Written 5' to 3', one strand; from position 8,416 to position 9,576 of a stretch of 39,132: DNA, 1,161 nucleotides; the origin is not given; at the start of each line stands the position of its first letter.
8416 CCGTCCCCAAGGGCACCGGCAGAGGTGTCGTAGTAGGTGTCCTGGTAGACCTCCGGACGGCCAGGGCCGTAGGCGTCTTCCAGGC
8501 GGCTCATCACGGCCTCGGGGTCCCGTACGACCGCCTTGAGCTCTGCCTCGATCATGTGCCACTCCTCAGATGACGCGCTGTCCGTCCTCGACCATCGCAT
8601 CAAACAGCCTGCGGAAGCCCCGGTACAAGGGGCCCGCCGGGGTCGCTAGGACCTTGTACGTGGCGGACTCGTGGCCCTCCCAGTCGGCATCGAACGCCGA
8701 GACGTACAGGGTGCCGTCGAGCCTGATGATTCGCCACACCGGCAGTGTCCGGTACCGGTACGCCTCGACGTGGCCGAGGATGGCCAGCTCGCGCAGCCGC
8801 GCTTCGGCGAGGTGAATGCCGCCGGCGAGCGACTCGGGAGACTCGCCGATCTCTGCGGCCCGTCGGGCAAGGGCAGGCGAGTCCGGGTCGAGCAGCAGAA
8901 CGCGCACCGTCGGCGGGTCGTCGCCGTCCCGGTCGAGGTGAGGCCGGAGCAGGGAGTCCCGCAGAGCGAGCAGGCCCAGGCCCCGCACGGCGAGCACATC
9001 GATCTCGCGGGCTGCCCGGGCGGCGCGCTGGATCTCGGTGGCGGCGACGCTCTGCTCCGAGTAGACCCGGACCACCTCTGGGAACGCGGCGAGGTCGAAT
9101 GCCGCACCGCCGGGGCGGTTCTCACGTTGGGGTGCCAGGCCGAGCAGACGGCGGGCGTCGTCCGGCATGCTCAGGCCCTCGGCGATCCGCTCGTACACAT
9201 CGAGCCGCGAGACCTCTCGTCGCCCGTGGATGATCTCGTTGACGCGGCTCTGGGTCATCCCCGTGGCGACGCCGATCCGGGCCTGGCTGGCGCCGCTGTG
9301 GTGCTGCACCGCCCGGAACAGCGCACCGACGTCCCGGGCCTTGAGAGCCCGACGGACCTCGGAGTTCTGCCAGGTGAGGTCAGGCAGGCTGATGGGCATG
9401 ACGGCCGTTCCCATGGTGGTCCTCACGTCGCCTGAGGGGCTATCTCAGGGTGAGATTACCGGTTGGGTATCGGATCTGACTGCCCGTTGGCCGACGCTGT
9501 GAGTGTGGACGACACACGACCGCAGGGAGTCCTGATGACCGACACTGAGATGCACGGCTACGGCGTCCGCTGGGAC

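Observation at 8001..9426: Prophage-end operon pairing an XRE-HTH/unknown-domain protein with a CYTH (class IV adenylate cyclase-like) enzyme: candidate undescribed nucleotide-based defence or host-rewiring system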

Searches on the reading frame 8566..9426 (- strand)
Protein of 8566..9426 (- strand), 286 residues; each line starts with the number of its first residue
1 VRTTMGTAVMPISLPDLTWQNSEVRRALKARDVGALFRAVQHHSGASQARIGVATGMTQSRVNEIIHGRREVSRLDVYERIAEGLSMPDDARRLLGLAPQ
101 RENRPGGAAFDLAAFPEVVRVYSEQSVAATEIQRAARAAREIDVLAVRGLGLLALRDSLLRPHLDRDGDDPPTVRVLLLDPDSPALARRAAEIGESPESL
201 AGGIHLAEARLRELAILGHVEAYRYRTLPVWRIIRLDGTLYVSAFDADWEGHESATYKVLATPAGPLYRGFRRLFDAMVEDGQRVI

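Call 3: search_protein_families(library=pfam, proteins=[window:8566-9426:-], max_evalue=0.01)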
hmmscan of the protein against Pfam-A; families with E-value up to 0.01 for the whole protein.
window:8566-9426:- (286 aa): 1 family
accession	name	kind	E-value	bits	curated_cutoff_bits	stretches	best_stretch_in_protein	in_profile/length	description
PF13560.12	HTH_31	-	1.3e-08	35.4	27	1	33-95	2-64/64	Helix-turn-helix domain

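Call 4: search_protein_families(library=ncbifam, proteins=[window:8566-9426:-], max_evalue=0.01)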
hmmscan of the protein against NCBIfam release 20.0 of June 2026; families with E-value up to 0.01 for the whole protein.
window:8566-9426:- (286 aa): 0 families

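Call 7: search_protein_families(library=padloc, proteins=[window:8566-9426:-], max_evalue=0.1)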
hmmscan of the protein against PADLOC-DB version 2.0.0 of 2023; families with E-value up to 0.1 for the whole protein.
window:8566-9426:- (286 aa): 0 families

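Call 8: search_protein_families(library=phrogs, proteins=[window:8566-9426:-], max_evalue=0.01)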
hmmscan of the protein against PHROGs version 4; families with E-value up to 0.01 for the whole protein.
window:8566-9426:- (286 aa): 3 families
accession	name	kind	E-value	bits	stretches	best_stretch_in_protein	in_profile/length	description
phrog_7241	-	transcription regulation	0.0012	19.9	1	35-90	64-118/122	transcriptional regulator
phrog_6831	-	transcription regulation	0.0048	17.9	1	44-82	17-55/68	transcriptional regulator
phrog_1373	-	transcription regulation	0.0083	17.1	0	37-89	68-119/166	transcriptional regulator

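Call 10: find_homologous_proteins(query=window:8566-9426:-)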
Query window:8566-9426:- (286 aa): 684 proteins with E <= 0.001 among 8000 candidates; the best 120 are listed.
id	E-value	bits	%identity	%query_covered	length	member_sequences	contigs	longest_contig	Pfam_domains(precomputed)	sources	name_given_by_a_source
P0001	6.1e-178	608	100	99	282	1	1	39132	PF13560.13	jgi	jgi:transcriptional regulator with XRE-family HTH domain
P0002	2.5e-152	524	83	100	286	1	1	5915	PF13560.13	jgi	jgi:transcriptional regulator with XRE-family HTH domain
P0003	2.2e-146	504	84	97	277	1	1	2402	PF13560.13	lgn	-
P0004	9.1e-146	502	83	99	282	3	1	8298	PF13560.13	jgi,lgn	jgi:transcriptional regulator with XRE-family HTH domain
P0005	4.6e-145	500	83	99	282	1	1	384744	PF13560.13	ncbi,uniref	ncbi:helix-turn-helix transcriptional regulator [Kitasatospora sp. NPDC094015]|uniref:helix-turn-hel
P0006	3.3e-144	497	81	99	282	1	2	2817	PF13560.13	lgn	-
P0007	7.5e-141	486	79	99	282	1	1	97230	PF13560.13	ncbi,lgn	ncbi:helix-turn-helix domain-containing protein [Kitasatospora sp. P5_F3]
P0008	9.0e-141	486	80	99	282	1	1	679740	PF13560.13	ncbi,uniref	ncbi:helix-turn-helix domain-containing protein [Kitasatospora purpeofusca]|uniref:helix-turn-helix 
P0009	3.6e-140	484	80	99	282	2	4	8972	PF13560.13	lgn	-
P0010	1.3e-139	482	78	99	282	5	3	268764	PF13560.13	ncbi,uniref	ncbi:helix-turn-helix domain-containing protein [Kitasatospora sp. NPDC058201]|uniref:helix-turn-hel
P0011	1.6e-139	482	78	99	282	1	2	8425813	PF13560.13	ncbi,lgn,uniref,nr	ncbi:helix-turn-helix domain-containing protein [Kitasatospora sp. NBC_01266]|uniref:helix-turn-heli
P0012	1.2e-138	479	79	99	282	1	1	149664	PF13560.13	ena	-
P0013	1.3e-138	479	80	99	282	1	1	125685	PF13560.13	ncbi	-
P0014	1.3e-137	475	79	99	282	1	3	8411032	PF13560.13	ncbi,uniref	ncbi:helix-turn-helix transcriptional regulator [Kitasatospora paranensis]|uniref:Helix-turn-helix d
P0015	6.3e-137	473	78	99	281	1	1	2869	PF13560.13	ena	-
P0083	5.6e-118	411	68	99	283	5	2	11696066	PF13560.13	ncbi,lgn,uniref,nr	ncbi:helix-turn-helix domain-containing protein [Streptomyces sp. NBC_01622]|uniref:helix-turn-helix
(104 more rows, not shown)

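Call 12: find_encoding_contigs(protein=P0011, flank=8000, max_places=2)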
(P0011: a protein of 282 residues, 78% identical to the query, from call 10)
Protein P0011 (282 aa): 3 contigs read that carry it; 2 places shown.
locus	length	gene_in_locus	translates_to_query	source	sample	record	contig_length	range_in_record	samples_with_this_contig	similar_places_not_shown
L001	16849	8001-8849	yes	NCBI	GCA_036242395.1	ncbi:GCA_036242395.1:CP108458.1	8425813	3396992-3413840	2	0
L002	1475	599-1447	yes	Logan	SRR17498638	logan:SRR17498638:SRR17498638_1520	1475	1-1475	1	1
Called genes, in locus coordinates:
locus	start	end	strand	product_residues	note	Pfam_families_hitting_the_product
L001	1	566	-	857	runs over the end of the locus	PF12704:MacB_PCD, PF02687:FtsX, PF12704:MacB_PCD (weak), PF02687:FtsX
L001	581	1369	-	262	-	PF00005:ABC_tran, PF02463:SMC_N (faint), PF13304:AAA_21 (faint)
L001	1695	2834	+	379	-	PF03816:LytR_cpsA_psr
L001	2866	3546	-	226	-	PF14016:DUF4232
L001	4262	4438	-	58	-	-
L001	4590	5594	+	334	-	-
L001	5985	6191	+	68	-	PF13560:HTH_31, PF12844:HTH_19, PF01381:HTH_3, PF13443:HTH_26 (weak)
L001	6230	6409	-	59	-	-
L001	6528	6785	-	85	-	-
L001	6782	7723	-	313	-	PF19086:Terpene_syn_C_2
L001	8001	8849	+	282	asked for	PF13560:HTH_31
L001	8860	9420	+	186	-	PF01928:CYTH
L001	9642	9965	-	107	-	-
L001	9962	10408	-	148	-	-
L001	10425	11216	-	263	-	PF01510:Amidase_2, PF01471:PG_binding_1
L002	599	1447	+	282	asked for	PF13560:HTH_31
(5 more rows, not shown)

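Call 13: find_encoding_contigs(protein=P0083, flank=8000, max_places=2)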
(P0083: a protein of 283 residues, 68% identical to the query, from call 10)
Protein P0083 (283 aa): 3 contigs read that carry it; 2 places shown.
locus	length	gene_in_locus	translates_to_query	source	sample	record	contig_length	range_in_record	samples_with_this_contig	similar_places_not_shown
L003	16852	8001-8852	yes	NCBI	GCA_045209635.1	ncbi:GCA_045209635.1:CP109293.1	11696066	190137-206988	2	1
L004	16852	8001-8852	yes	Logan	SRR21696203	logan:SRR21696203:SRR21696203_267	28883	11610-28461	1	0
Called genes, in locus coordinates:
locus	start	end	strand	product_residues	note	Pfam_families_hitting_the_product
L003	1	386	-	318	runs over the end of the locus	PF02423:OCD_Mu_crystall, PF01488:Shikimate_DH (weak)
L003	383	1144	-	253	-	PF09339:HTH_IclR, PF25213:HVO_A0261_N (weak), PF01614:IclR_C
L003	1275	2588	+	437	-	PF01979:Amidohydro_1, PF07969:Amidohydro_3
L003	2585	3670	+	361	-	PF01244:Peptidase_M19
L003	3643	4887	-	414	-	PF00083:Sugar_tr, PF07690:MFS_1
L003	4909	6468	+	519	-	PF00239:Resolvase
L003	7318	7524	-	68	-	-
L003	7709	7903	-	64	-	-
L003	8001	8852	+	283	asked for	PF13560:HTH_31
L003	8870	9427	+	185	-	PF01928:CYTH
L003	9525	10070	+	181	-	-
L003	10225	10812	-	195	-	-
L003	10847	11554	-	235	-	-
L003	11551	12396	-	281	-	-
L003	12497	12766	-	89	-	-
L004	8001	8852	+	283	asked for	PF13560:HTH_31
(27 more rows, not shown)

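Call 16: search_solved_structures(query=window:8566-9426:-, max_evalue=1, show_alignments=2)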
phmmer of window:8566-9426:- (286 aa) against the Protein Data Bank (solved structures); distinct sequences matched with E-value up to 1: 3.
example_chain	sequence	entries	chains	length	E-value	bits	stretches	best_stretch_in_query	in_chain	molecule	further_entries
4y42_A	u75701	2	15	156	0.04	16.3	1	51-125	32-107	Cyanate hydratase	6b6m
2ze0_A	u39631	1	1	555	0.15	14.4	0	10-28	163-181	Alpha-glucosidase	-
2b5a_A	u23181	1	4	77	0.45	12.9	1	31-88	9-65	C.BclI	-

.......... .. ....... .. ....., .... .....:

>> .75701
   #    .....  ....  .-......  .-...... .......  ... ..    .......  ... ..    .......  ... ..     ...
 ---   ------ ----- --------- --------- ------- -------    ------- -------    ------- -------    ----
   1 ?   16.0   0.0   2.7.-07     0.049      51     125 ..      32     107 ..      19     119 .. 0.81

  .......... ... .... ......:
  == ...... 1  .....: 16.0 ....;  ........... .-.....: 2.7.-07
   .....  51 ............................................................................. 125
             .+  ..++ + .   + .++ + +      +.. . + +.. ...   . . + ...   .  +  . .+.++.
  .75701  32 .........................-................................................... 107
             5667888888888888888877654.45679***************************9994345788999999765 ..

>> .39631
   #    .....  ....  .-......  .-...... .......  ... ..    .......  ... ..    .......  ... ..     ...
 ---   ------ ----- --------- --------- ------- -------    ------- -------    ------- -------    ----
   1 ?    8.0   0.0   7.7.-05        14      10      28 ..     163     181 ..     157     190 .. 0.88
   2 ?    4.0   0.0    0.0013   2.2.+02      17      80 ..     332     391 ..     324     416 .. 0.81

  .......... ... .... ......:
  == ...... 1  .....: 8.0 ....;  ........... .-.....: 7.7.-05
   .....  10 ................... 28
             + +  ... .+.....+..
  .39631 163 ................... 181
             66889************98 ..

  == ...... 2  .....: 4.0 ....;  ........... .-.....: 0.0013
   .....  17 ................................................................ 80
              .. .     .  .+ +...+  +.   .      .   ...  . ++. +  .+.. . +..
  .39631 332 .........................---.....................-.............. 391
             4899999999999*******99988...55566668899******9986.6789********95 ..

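Call 19: find_related_loci(query=window:8566-9426:-, collection=viral_contigs, flank=8000)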
Query window:8566-9426:- (286 aa) in viral_contigs; peptide patterns used: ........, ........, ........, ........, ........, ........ (x = any residue, [..] = any of these).
21 stretches matched a pattern; 6 encode a relative of the query (tblastn E <= 1e-3); 5 distinct loci.
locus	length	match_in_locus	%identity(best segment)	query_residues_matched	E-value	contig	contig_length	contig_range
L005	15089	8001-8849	70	5-286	4e-126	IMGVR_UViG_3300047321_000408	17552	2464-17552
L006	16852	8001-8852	69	4-286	2e-125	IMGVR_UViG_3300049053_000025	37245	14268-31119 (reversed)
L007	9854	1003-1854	69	4-286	6e-119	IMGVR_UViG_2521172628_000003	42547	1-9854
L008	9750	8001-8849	73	5-286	3e-134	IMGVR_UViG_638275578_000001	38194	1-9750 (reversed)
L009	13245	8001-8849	70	5-286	4e-126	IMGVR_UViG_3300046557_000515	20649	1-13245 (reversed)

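Call 20: search_dna_similar(query=window:8566-9426:-, collection=phages, mode=protein, max_rows=30)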
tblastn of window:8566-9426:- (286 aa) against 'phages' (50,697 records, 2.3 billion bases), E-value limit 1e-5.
Records with a match: 2; places in all: 2; records where one place covers at least 80% of the query: 2.
Best place of each record, by identity: 60-80% 2.
By first word of the organism name: Streptomyces 2.
By host as written in the record: Streptomyces aureofaciens 2.
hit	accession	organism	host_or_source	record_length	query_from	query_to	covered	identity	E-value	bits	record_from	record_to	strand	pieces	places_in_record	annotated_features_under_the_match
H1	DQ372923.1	Streptomyces phage mu1/6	Streptomyces aureofaciens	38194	5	286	99%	73.5%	2e-103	336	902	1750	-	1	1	transcriptional regulator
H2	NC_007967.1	Streptomyces phage mu1/6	Streptomyces aureofaciens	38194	5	286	99%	73.5%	2e-103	336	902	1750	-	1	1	helix-turn-helix domain-containing protein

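Call 35: find_related_loci(query=A3, collection=genome_contigs, flank=6000)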
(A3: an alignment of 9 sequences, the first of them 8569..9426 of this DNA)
Query A3 (286 aa) in genome_contigs; peptide patterns used: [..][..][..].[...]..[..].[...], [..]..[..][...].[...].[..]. (x = any residue, [..] = any of these).
446 stretches matched a pattern; 249 encode a relative of the query (tblastn E <= 1e-3); the best 80 are kept; 80 distinct loci.
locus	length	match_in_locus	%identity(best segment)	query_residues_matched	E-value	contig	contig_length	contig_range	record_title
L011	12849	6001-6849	83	4-286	2e-156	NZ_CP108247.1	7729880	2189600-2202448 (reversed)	Kitasatospora sp. NBC_00070 chromosome, complete genome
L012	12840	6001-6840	81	7-286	8e-147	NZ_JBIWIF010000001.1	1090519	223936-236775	Kitasatospora sp. NPDC094019 NPDC094019_196_B1.ctg-0001, whole genome shotgun sequence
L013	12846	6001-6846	78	5-286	3e-145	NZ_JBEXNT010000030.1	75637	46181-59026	Kitasatospora sp. NPDC002965 NPDC002965_86_F10.ctg-0030, whole genome shotgun sequence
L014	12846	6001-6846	78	5-286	6e-136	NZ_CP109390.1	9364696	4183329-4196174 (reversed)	Kitasatospora sp. NBC_01539 strain NBC 01539 chromosome, complete genome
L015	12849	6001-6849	74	5-286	1e-135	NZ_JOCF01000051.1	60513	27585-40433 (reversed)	Streptomyces sp. NRRL WC-3742 contig51.1, whole genome shotgun sequence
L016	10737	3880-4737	74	2-286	3e-135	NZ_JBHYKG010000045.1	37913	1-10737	Kitasatospora sp. NPDC058965 NPDC058965_T45_A12.ctg-0045, whole genome shotgun sequence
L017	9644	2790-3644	73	2-286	6e-135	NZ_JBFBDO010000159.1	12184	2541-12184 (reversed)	Kitasatospora sp. NPDC093806 NPDC093806_177_A2.ctg-0159, whole genome shotgun sequence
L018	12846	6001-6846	79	5-286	2e-134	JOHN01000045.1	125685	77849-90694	Streptomyces sp. NRRL F-6131 contig45.1, whole genome shotgun sequence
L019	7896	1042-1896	73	2-286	2e-134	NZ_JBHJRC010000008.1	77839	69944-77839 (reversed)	Kitasatospora sp. NPDC056327 NPDC056327_T9_C3.ctg-0008, whole genome shotgun sequence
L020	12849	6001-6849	73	4-286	4e-133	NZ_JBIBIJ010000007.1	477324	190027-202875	Kitasatospora sp. NPDC008050 NPDC008050_180_H12.ctg-0007, whole genome shotgun sequence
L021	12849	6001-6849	74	5-286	2e-132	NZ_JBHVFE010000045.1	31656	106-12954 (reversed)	Kitasatospora sp. NPDC057542 NPDC057542_T22_E11.ctg-0045, whole genome shotgun sequence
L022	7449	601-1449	76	5-286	4e-128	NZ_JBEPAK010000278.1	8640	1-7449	Kitasatospora sp. NPDC001539 NPDC001539_10_D2.ctg-0278, whole genome shotgun sequence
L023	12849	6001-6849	71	5-286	3e-128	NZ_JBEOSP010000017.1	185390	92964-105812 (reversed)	Kitasatospora sp. NPDC096128 NPDC096128_221_D3.ctg-0017, whole genome shotgun sequence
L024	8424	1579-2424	71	3-286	7e-128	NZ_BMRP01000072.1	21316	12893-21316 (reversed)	Streptomyces albospinus strain JCM 3399 sequence072, whole genome shotgun sequence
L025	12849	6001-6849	71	5-286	3e-127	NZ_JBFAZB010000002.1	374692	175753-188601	Kitasatospora sp. NPDC051702 NPDC051702_58_B8.ctg-0002, whole genome shotgun sequence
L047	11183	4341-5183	69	7-286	4e-122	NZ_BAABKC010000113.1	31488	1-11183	Streptomyces similanensis strain JCM 18410 sequence113, whole genome shotgun sequence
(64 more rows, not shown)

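Call 37: predict_structure(alignment_id=A1)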
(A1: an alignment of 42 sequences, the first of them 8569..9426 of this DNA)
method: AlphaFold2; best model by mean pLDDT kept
length: 286 residues; sequences in the alignment: 42
mean_pLDDT: 92.1   pTM: 0.68
mean pLDDT of the five models: 92.1, 92.1, 92.0, 91.8, 91.4
residues with pLDDT >= 90: 239; 70-90: 27; 50-70: 12; < 50: 8
segments of 3 or more residues with pLDDT < 50: 102-109
pLDDT, mean of each block of 10 residues (from residue 1): 71 93 96 98 97 97 98 96 94 86 45 82 93 97 97 95 87 98 98 96 98 95 98 98 90 91 94 98 98
secondary structure, 60 per line:
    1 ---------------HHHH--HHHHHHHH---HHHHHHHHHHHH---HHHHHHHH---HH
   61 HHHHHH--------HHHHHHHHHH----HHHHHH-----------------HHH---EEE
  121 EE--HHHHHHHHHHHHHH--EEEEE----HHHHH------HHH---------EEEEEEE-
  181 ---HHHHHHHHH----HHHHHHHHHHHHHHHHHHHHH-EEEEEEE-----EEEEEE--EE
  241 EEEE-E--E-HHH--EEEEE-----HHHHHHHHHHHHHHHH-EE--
elements in order: H16-19 H22-29 H33-44 H48-55 H59-66 H75-84 H89-94 E118-122 H125-138 E141-145 H150-154 E173-179 H184-192 H197-217 E219-225 E231-236 E239-244 E256-260 H266-281

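Call 40: fold_search(model_id=the predicted structure, library=pdb)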
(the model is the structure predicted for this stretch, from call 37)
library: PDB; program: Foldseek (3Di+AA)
matches with E <= 10: 609; with E <= 0.001: 14
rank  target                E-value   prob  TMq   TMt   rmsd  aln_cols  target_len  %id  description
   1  5bpd_C                2.6e-06  1.00  0.37  0.40  13.3       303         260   14  Structure of TrmBL2, an archaeal chromatin protein, shows a novel mode of DNA binding. (released 2015-09-02)
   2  5bpi_C                6.1e-06  1.00  0.37  0.41  12.5       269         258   14  Structure of TrmBL2, an archaeal chromatin protein, shows a novel mode of DNA binding. (released 2015-09-02)
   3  5bpi_D                1.2e-05  1.00  0.37  0.41  12.0       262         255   12  Structure of TrmBL2, an archaeal chromatin protein, shows a novel mode of DNA binding. (released 2015-09-02)
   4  9fj0                  1.3e-05  1.00  0.30  0.24   7.7       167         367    9  Structure of the F13 protein (mutant G277C) of Vaccinia virus (released 2025-03-12)
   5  9fiz                  1.7e-05  1.00  0.37  0.30   5.7       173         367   10  Structure of the F13 protein (mutant A295E) of Vaccinia virus (released 2025-03-12)
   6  5bpd_D                1.9e-05  1.00  0.37  0.40  12.7       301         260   15  Structure of TrmBL2, an archaeal chromatin protein, shows a novel mode of DNA binding. (released 2015-09-02)
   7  9fhs                  3.4e-05  1.00  0.35  0.28   7.3       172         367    9  Structure of the F13 protein of Vaccinia virus (F432 crystal form) (released 2025-03-12)
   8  5bpd_B                5.7e-05  1.00  0.37  0.40  19.4       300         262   15  Structure of TrmBL2, an archaeal chromatin protein, shows a novel mode of DNA binding. (released 2015-09-02)
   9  9qqv                  6.1e-05  1.00  0.30  0.25   7.6       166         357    9  Structure of the F13 protein of Vaccinia virus in complex with G243-1720 (released 2025-12-24)
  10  5box_A                6.1e-05  1.00  0.38  0.41  20.1       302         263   16  Structure of TrmBL2, an archaeal chromatin protein, shows a novel mode of DNA binding. (released 2015-09-02)
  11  5bqt_A                6.1e-05  1.00  0.36  0.40  19.6       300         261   15  Structure of TrmBL2, an archaeal chromatin protein, shows a novel mode of DNA binding. (released 2015-09-02)
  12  9fhk_A                9.1e-05  1.00  0.32  0.27   7.5       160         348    9  Structure of the F13 protein of Vaccinia virus (P21 crystal form) (released 2025-03-12)
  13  9fhk_B                1.0e-04  1.00  0.38  0.32   9.6       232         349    9  Structure of the F13 protein of Vaccinia virus (P21 crystal form) (released 2025-03-12)
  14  7e0m_A                1.3e-04  1.00  0.36  0.27   5.8       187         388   11  Crystal structure of phospholipase D (released 2021-12-22)
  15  6ehi_D                1.1e-03  1.00  0.37  0.62   5.7       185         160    9  NucT from Helicobacter pylori (released 2018-01-17)
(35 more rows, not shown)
